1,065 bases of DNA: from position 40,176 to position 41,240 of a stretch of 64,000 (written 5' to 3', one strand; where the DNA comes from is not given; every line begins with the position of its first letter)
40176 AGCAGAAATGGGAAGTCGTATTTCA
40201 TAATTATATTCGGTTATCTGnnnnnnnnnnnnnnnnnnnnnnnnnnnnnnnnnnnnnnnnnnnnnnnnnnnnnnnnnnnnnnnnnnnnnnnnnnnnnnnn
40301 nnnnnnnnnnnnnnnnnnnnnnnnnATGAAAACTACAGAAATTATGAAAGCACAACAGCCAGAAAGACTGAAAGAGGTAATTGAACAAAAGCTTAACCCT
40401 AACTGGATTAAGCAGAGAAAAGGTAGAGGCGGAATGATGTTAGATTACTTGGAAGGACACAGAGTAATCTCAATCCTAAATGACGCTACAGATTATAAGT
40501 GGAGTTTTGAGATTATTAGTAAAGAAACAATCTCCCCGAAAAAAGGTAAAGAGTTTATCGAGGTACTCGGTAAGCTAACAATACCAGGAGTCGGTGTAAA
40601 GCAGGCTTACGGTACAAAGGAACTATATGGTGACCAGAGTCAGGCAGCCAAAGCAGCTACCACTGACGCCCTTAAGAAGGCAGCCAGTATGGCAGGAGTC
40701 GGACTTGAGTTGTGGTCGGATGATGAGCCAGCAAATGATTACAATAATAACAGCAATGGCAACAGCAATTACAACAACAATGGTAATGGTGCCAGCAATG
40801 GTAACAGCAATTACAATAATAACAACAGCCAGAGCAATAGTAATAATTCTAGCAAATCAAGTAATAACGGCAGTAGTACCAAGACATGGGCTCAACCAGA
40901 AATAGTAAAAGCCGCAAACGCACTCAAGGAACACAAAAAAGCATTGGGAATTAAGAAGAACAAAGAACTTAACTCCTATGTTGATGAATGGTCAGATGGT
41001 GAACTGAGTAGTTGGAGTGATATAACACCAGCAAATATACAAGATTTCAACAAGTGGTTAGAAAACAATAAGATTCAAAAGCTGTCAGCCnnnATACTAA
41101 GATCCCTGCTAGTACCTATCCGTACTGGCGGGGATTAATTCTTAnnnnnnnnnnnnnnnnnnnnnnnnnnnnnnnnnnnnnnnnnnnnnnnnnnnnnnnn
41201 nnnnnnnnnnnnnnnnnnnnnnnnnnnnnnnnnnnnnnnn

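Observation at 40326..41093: Rad52/Sak-like annealing protein carrying an Asn/Ser-rich prion-like linker encoded by slippage-prone repeats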

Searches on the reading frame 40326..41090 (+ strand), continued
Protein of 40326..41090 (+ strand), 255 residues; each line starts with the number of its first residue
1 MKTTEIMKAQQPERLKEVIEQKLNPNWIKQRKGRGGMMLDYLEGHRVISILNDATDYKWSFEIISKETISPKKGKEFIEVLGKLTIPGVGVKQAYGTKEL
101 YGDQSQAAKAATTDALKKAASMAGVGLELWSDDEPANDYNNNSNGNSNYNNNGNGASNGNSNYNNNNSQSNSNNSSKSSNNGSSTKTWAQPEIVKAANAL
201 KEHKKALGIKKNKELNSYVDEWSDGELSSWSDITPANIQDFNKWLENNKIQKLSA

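Call 35: predict_structure(alignment_id=A3)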
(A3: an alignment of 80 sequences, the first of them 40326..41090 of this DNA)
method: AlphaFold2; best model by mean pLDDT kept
length: 255 residues; sequences in the alignment: 80
mean_pLDDT: 81.3   pTM: 0.53
mean pLDDT of the five models: 81.3, 79.9, 79.1, 78.7, 77.7
residues with pLDDT >= 90: 152; 70-90: 49; 50-70: 4; < 50: 50
segments of 3 or more residues with pLDDT < 50: 133-182
pLDDT, mean of each block of 10 residues (from residue 1): 82 88 92 89 96 95 98 96 96 97 94 98 90 45 31 33 37 39 69 93 94 94 95 95 97 84
secondary structure, 60 per line:
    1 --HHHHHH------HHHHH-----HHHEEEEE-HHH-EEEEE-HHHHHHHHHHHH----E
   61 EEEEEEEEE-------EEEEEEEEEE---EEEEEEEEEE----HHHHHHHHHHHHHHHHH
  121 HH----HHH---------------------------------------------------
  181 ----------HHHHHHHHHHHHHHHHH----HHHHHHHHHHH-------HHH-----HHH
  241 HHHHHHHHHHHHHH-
elements in order: H3-8 H15-19 E28-32 E38-42 H44-55 E60-69 E77-86 E90-99 H104-122 H191-207 H212-222 H238-254

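Call 41: fold_search(model_id=the predicted structure, library=pdb)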
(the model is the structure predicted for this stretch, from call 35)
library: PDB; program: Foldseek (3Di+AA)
matches with E <= 10: 1294; with E <= 0.001: 27
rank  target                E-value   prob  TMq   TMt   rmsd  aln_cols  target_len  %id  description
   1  8bjm_B                4.1e-09  1.00  0.40  0.53   3.5       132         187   24  Human full length RAD52 undecamer. (released 2023-11-15)
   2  8bjm_A                7.1e-09  1.00  0.40  0.53   3.5       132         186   24  Human full length RAD52 undecamer. (released 2023-11-15)
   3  1h2i_A                1.4e-08  1.00  0.42  0.55   3.9       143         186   22  Human Rad52 protein, N-terminal domain (released 2002-10-10)
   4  5jrb_A                1.5e-08  1.00  0.41  0.55   2.9       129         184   22  Rad52(1-212) K102A/K133A/E202A mutant (released 2016-08-10)
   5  5jrb_K                4.5e-08  1.00  0.40  0.53   3.1       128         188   23  Rad52(1-212) K102A/K133A/E202A mutant (released 2016-08-10)
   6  8rjw_E                6.5e-08  1.00  0.39  0.56   3.8       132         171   23  Human RAD52 open ring - ssDNA complex (released 2024-04-24)
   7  8rjw_C                7.3e-08  1.00  0.34  0.53   3.8       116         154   26  Human RAD52 open ring - ssDNA complex (released 2024-04-24)
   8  5xrz_A                8.2e-08  1.00  0.35  0.47   3.6       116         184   26  Structure of a ssDNA bound to the inner DNA binding site of RAD52 (released 2018-04-25)
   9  1kn0_A                1.0e-07  1.00  0.40  0.54   3.3       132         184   22  Crystal Structure of the human Rad52 protein (released 2002-09-04)
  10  8rjw_F                1.2e-07  1.00  0.34  0.50   3.8       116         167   24  Human RAD52 open ring - ssDNA complex (released 2024-04-24)
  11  8rjw_D                2.4e-07  1.00  0.33  0.47   3.9       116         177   23  Human RAD52 open ring - ssDNA complex (released 2024-04-24)
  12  8rjw_G                3.4e-07  1.00  0.34  0.61   3.9       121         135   23  Human RAD52 open ring - ssDNA complex (released 2024-04-24)
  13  8rjw_B                3.4e-07  1.00  0.34  0.56   3.7       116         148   23  Human RAD52 open ring - ssDNA complex (released 2024-04-24)
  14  9yi6_A                4.1e-07  1.00  0.39  0.61   2.7       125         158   22  Cryo-EM structure of yeast Mgm101 bound to 83-mer ssDNA (released 2025-11-05)
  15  9yi9_P                4.6e-07  1.00  0.39  0.56   3.0       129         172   27  Cryo-EM structure of yeast Mgm101 in the lock-washer apo state (released 2025-11-05)
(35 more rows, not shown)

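Call 45: search_protein_families(library=pfam, proteins=[P0015], max_evalue=10)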
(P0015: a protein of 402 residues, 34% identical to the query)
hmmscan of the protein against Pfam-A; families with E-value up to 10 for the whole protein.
P0015 (402 aa): 5 families
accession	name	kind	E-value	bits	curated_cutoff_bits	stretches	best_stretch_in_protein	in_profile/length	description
PF04098.21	Rad52_Rad22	-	3e-16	60.1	20.3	1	14-140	8-149/153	Rad52/22 family double-strand break repair protein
PF06252.17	GemA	-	2.7e-09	38.4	27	1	294-393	9-112/119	Bacteriophage Mu, GemA protein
PF11272.13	DUF3072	-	0.00048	20.3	27.5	1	174-234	5-52/56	Protein of unknown function (DUF3072)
PF07350.19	Gig2-like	-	0.011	14.9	27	1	198-242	179-222/408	Gig2-like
PF13618.11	Gluconate_2-dh3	-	0.023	15.5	23.4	1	204-246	54-98/135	Gluconate 2-dehydrogenase subunit 3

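Call 53: find_encoding_contigs(protein=P0004, flank=2000, max_places=2)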
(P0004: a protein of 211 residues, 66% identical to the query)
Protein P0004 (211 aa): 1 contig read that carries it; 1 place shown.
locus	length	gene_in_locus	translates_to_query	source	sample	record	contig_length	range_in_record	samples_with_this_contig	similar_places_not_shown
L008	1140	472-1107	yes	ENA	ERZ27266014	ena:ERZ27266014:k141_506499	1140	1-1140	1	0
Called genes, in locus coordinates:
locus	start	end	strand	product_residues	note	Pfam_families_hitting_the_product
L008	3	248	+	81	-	?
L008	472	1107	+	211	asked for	PF04098:Rad52_Rad22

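Call 66: find_related_loci(query=window:40326-41090:+, collection=viral_contigs, flank=3000)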
Query window:40326-41090:+ (255 aa) in viral_contigs; peptide patterns used: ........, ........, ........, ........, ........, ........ (x = any residue, [..] = any of these).
24 stretches matched a pattern, but none encodes a relative of the query by tblastn (E <= 1e-3).

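Call 67: find_related_loci(query=window:40326-41090:+, collection=metagenome_contigs, flank=3000)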
Query window:40326-41090:+ (255 aa) in metagenome_contigs; peptide patterns used: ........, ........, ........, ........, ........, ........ (x = any residue, [..] = any of these).
191 stretches matched a pattern; 4 encode a relative of the query (tblastn E <= 1e-3); 4 distinct loci.
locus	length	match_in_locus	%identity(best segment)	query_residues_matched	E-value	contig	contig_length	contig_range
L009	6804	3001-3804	63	1-255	6e-92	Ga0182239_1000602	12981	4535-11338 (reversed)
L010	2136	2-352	100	139-255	5e-71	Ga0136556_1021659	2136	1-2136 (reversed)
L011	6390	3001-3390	81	1-130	8e-63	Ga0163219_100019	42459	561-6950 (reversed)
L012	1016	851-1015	100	1-55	2e-35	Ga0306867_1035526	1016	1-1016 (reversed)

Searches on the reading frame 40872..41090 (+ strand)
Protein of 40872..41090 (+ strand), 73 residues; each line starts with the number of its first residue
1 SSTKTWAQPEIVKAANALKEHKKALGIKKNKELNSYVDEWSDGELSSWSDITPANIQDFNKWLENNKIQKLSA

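Call 45: search_protein_families(library=pfam, proteins=[window:40872-41090:+], max_evalue=10)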
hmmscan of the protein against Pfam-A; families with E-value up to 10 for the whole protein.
seq(73 aa): 2 families
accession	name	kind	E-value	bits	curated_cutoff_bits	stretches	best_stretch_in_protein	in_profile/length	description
PF18823.6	InPase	-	0.059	13.7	26.8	1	15-64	86-135/135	Inorganic Pyrophosphatase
PF02899.23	Phage_int_SAM_1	-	0.06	14.1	22.3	1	31-68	24-60/83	Phage integrase, N-terminal SAM-like domain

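Call 51: predict_structure(alignment_id=A4)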
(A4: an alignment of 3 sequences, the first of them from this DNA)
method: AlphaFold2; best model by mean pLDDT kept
length: 73 residues; sequences in the alignment: 3
mean_pLDDT: 87.5   pTM: 0.71
mean pLDDT of the five models: 87.5, 85.4, 81.5, 54.5, 53.8
residues with pLDDT >= 90: 37; 70-90: 31; 50-70: 5; < 50: 0
segments of 3 or more residues with pLDDT < 50: none
pLDDT, mean of each block of 10 residues (from residue 1): 77 91 89 92 89 91 90 67
secondary structure, 60 per line:
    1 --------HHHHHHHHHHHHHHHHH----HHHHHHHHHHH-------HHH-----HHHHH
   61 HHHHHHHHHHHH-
elements in order: H9-25 H30-40 H56-72

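Call 54: search_protein_representatives(alignment_id=A4)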
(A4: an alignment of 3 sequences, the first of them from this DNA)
Query: 3 sequences, 73 profile positions. Proteins with E-value up to 0.001 (for the whole library): 73; up to 1e-10: 3; up to 1e-30: 1. The best 73 are listed.
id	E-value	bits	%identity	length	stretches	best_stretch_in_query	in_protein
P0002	4.9e-39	148.4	-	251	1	1-73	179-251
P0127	1.2e-12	63.9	-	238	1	15-65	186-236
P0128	1.4e-12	63.6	-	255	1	14-65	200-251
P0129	4.1e-09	52.5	-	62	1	17-65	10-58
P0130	4.1e-09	52.5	-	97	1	16-65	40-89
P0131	8.1e-09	51.6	-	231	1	17-68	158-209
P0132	8.7e-09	51.5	-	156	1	16-65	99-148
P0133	1.5e-08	50.7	-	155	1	15-65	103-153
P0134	1.6e-08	50.6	-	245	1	15-65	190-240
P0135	1.7e-08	50.5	-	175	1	17-65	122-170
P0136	2.3e-08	50.1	-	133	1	7-65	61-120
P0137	4.7e-08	49.1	-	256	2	18-65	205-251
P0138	6.2e-08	48.7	-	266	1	17-71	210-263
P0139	6.4e-08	48.7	-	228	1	21-68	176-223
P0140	9.0e-08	48.2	-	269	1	14-66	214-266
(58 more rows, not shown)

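Call 56: search_protein_families(library=pfam, alignment_id=A6, max_evalue=0.001)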
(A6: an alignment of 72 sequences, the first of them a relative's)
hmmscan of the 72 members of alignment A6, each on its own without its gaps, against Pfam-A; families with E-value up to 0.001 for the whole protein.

A. member 1, P0127 (238 aa): 1 family
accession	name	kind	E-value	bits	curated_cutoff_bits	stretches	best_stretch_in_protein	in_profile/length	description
PF04098.21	Rad52_Rad22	-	6.4e-15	55.8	20.3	1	21-156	4-141/153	Rad52/22 family double-strand break repair protein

B. families by the number of members that match (of 72 scanned): 9 families
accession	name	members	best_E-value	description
PF04098.21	Rad52_Rad22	28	3.4e-20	Rad52/22 family double-strand break repair protein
PF06420.17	Mgm101p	2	0.00019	Mitochondrial genome maintenance MGM101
PF05135.19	Phage_connect_1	2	0.00061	Phage gp6-like head-tail connector protein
PF04404.17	ERF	1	9.8e-15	ERF superfamily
PF20600.3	ExoX-like_C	1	6.9e-06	Exodeoxyribonuclease X-like C-terminal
PF02375.23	JmjN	1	1.3e-05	jmjN domain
PF21809.3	Glyco_hydro_84_hel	1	0.00019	Bacterial GH84, post-catalytic domain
PF08621.15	RPAP1_N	1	0.0006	RPAP1-like, N-terminal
PF08282.18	Hydrolase_3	1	0.00065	haloacid dehalogenase-like hydrolase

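Call 75: fold_search(model_id=the predicted structure, library=viral)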
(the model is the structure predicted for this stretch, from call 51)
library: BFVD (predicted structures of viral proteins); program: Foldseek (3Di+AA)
matches with E <= 10: 122; with E <= 0.001: 0
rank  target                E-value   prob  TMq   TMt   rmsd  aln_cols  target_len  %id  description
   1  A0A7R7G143            3.5e-03  1.00  0.75  0.20   7.5        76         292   32  (no name in the UniProt tables at hand)
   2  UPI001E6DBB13         7.9e-01  0.57  0.56  0.16   8.1        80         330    9  (no name look-up for this kind of identifier)
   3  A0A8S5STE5            7.9e-01  0.54  0.51  0.21   7.3        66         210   11  Uncharacterized protein [Siphoviridae sp. ctFRY1]
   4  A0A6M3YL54            7.9e-01  0.54  0.51  0.19   7.0        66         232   17  (no name in the UniProt tables at hand)
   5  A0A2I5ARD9            9.0e-01  0.38  0.43  0.15   4.2        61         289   20  (no name in the UniProt tables at hand)
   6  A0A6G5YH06            1.0e+00  0.51  0.52  0.21   4.2        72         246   21  (no name in the UniProt tables at hand)
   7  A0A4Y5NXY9            1.1e+00  0.13  0.34  0.23   7.8        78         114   20  (no name in the UniProt tables at hand)
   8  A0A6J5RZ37            1.4e+00  0.33  0.48  0.24   6.2        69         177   14  Uncharacterized protein [uncultured Caudovirales phage]
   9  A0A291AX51            1.7e+00  0.35  0.50  0.21   5.6        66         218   18  Uncharacterized protein [Salmonella phage St162]
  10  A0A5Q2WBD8            2.0e+00  0.13  0.37  0.19   4.8        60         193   13  Uncharacterized protein [Gordonia phage Syleon]
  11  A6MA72                2.1e+00  0.21  0.44  0.51   5.3        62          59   18  Gp008 [Lactococcus phage KSY1]
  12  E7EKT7                2.3e+00  0.38  0.57  0.33   4.8        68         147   10  Gp46 [Edwardsiella phage eiAU]
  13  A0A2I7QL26            2.3e+00  0.35  0.50  0.36   3.9        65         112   18  (no name in the UniProt tables at hand)
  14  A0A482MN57            2.4e+00  0.08  0.36  0.20   9.8        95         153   14  Uncharacterized protein [Burkholderia phage BcepSauron]
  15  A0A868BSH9            2.6e+00  0.09  0.29  0.15  10.1        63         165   14  (no name in the UniProt tables at hand)
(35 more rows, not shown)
